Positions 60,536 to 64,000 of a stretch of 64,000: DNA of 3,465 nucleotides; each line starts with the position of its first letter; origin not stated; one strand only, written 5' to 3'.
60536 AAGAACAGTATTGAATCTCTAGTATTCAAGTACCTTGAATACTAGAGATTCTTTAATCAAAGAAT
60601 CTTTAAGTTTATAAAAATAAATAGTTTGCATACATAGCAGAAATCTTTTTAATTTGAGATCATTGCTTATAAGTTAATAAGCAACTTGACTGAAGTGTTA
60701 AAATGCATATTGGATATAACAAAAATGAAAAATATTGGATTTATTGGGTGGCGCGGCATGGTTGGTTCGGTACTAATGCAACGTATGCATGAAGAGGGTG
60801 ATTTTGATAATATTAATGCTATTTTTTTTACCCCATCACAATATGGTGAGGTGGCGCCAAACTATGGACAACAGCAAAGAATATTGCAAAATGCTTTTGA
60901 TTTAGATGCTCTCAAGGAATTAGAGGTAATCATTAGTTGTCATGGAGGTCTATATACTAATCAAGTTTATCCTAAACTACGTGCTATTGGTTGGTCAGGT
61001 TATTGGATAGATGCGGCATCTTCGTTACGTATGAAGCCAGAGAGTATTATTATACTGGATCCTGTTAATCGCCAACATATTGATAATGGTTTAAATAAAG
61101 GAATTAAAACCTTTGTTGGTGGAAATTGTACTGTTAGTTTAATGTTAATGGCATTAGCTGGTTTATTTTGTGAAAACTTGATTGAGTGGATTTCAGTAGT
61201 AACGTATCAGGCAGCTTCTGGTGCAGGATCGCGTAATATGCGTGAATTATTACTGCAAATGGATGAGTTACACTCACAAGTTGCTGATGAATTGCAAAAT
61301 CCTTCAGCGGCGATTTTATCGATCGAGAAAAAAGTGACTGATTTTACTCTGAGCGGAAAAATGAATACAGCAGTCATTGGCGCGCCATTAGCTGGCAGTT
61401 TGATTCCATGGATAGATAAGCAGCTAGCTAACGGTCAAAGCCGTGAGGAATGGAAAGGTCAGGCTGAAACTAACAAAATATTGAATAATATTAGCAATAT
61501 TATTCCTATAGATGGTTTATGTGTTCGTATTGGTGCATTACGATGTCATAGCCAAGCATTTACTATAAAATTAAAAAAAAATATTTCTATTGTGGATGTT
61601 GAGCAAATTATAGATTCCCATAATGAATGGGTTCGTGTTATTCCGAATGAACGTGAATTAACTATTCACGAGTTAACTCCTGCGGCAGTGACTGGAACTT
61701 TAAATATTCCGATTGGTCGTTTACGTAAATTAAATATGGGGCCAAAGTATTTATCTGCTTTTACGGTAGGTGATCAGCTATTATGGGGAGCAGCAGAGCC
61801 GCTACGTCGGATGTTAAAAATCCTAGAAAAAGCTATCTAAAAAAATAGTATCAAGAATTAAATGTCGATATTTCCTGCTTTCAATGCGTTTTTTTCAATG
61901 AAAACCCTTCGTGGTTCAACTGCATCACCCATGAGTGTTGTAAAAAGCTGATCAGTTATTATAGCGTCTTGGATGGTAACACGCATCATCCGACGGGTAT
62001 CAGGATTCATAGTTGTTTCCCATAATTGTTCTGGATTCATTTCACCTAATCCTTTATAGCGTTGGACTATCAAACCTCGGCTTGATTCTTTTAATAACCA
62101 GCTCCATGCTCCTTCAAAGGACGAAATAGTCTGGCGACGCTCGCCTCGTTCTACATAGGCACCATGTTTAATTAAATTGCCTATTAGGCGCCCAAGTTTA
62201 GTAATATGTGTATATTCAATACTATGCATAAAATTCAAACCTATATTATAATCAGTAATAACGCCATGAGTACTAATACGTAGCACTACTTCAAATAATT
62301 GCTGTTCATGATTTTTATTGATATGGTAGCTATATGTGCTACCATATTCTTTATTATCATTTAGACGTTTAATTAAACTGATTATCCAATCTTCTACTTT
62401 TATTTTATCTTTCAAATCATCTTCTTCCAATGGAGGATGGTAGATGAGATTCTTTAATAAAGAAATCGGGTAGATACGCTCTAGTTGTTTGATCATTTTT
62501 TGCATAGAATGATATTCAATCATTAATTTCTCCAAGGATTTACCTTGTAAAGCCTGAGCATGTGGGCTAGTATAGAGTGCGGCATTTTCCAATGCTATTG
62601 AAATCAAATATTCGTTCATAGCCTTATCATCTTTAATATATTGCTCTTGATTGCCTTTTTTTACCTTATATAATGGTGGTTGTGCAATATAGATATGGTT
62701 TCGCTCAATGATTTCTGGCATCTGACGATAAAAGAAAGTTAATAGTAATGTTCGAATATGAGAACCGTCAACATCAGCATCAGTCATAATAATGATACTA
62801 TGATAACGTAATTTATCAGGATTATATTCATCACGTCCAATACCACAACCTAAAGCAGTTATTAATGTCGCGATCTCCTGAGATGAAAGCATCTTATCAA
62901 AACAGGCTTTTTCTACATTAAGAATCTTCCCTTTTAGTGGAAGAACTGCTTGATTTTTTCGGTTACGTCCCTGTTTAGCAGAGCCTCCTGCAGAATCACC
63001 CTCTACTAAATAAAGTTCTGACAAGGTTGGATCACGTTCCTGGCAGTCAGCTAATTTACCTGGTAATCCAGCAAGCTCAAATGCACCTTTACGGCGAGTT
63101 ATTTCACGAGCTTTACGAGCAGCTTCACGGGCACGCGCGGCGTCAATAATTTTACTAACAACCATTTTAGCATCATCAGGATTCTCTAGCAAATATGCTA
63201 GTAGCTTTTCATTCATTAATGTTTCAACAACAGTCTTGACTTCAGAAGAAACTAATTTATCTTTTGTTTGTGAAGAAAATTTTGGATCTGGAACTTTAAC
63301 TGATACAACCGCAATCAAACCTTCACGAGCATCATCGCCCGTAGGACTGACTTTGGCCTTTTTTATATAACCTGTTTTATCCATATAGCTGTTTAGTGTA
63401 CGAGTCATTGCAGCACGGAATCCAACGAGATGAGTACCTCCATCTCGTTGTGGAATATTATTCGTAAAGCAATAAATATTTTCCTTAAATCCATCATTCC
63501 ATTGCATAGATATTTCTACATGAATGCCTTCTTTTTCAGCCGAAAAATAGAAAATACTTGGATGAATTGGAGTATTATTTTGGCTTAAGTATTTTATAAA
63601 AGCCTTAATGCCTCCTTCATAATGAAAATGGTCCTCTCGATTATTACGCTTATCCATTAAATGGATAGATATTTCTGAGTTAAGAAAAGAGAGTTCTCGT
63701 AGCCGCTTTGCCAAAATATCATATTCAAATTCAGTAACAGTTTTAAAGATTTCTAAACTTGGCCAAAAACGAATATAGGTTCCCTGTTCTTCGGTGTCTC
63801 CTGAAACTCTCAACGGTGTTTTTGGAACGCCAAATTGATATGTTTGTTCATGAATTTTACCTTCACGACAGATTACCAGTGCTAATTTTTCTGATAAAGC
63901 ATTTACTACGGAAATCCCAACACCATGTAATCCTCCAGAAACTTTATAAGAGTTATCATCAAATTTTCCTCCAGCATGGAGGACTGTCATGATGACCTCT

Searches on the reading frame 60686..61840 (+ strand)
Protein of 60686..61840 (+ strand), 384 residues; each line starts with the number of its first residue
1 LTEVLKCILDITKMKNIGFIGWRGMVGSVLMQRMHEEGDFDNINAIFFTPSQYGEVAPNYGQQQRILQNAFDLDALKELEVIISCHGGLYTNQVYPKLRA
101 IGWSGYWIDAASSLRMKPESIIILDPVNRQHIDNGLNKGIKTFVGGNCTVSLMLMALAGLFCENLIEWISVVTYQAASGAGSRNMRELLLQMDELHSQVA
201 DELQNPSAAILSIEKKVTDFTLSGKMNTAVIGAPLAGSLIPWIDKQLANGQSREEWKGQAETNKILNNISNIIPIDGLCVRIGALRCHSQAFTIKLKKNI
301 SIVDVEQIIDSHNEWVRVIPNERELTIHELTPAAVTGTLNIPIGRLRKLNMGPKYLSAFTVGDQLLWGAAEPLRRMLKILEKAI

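Call 64: search_protein_families(library=ncbifam, proteins=[window:60686-61840:+], max_evalue=1e-8)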
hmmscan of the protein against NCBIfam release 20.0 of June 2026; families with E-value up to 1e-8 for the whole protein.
window:60686-61840:+ (384 aa): 7 families
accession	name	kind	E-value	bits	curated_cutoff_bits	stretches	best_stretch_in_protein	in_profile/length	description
NF005144.0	PRK06598.1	subfamily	1.5e-192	639.6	198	1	14-381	1-368/369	aspartate-semialdehyde dehydrogenase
TIGR01745.1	asd_gamma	equivalog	1.9e-189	629.2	402.9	1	15-380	1-365/366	aspartate-semialdehyde dehydrogenase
NF011456.0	PRK14874.1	equivalog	4.7e-41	141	223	1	13-370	3-330/346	aspartate-semialdehyde dehydrogenase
TIGR01296.1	asd_B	equivalog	2.3e-34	119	324.2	1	16-371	1-327/339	aspartate-semialdehyde dehydrogenase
NF005229.0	PRK06728.1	equivalog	2.3e-17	62.9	628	1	15-370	6-331/347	aspartate-semialdehyde dehydrogenase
TIGR00978.1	asd_EA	equivalog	1e-14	54.4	301.2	1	17-184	3-183/342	aspartate-semialdehyde dehydrogenase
NF006416.0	PRK08664.1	subfamily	9.5e-14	51.3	232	0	70-185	68-186/350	aspartate-semialdehyde dehydrogenase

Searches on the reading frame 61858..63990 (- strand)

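Call 64: search_protein_families(library=ncbifam, proteins=[window:61858-63990:-], max_evalue=1e-8)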
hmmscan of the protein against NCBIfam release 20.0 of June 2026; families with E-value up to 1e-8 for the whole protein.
window:61858-63990:- (710 aa): 5 families
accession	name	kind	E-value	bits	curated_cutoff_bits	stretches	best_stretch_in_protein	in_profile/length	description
NF011501.0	PRK14939.1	subfamily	0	1105.2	796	1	1-710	100-803/803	DNA gyrase subunit B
TIGR01059.1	gyrB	equivalog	6.4e-250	831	882.4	1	1-710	90-639/639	DNA topoisomerase (ATP-hydrolyzing) subunit B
NF004189.0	PRK05644.1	subfamily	6.7e-233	774.7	740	2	1-465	99-563/641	DNA gyrase subunit B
TIGR01058.1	parE_Gpos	equivalog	9.1e-179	595.8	899.95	2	1-461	94-558/637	DNA topoisomerase IV subunit B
TIGR01055.1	parE_Gneg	equivalog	2.4e-130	435.9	723.35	2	2-456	91-541/625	DNA topoisomerase IV subunit B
